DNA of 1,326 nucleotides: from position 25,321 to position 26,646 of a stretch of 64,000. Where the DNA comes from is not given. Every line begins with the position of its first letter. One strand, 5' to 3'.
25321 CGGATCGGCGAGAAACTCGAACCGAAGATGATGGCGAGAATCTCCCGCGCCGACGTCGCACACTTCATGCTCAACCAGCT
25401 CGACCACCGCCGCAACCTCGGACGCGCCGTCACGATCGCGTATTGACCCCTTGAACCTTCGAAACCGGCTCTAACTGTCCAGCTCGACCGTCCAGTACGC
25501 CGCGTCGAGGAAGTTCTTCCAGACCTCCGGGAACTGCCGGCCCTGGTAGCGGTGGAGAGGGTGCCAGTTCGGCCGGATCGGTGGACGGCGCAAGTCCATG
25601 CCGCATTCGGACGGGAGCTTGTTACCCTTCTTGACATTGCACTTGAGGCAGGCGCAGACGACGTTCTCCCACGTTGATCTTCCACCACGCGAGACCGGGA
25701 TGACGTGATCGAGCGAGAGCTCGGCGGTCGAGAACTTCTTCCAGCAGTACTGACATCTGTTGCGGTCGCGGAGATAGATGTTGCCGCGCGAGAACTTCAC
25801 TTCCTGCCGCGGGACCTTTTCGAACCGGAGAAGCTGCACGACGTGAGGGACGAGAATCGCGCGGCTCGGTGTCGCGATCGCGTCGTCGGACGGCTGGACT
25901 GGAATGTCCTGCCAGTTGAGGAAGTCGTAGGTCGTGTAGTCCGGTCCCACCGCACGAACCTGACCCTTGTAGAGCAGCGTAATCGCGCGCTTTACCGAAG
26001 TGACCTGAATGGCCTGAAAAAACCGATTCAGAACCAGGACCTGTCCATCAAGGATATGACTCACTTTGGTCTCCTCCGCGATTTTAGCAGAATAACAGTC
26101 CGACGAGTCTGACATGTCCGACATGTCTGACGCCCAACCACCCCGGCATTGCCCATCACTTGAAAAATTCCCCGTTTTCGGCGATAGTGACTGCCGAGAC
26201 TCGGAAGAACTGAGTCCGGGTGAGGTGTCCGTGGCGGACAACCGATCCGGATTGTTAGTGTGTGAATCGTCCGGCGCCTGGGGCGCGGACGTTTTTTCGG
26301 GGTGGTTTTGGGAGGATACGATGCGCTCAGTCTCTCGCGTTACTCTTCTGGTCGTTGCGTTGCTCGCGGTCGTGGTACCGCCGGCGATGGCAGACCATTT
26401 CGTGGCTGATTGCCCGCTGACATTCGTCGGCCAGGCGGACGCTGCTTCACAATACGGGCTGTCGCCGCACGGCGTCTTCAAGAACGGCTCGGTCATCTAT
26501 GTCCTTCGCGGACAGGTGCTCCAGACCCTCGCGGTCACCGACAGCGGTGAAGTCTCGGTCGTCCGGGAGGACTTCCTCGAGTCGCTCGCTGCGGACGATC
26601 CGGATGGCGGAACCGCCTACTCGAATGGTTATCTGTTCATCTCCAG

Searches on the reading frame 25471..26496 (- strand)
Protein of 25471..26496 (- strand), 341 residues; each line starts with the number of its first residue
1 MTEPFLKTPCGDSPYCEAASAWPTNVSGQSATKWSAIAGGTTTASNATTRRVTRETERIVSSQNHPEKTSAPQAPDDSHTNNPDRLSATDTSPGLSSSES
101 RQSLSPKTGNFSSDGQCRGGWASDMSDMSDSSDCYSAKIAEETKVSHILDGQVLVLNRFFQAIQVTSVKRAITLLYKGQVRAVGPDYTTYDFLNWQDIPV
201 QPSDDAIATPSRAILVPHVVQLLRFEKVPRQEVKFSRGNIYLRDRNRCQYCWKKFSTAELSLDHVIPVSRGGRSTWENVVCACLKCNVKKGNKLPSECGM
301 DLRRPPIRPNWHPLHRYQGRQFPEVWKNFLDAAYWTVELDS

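Call 40: search_protein_families(library=pfam, proteins=[window:25471-26496:-], max_evalue=0.00001)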
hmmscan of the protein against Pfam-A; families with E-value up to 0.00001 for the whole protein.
window:25471-26496:- (341 aa): 2 families
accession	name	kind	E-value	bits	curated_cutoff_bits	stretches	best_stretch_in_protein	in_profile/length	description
PF14279.12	HNH_5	-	6.3e-18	64.9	27.5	1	248-301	1-54/56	HNH endonuclease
PF01844.29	HNH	-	8.5e-16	58.3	21.4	1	248-293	1-47/47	HNH endonuclease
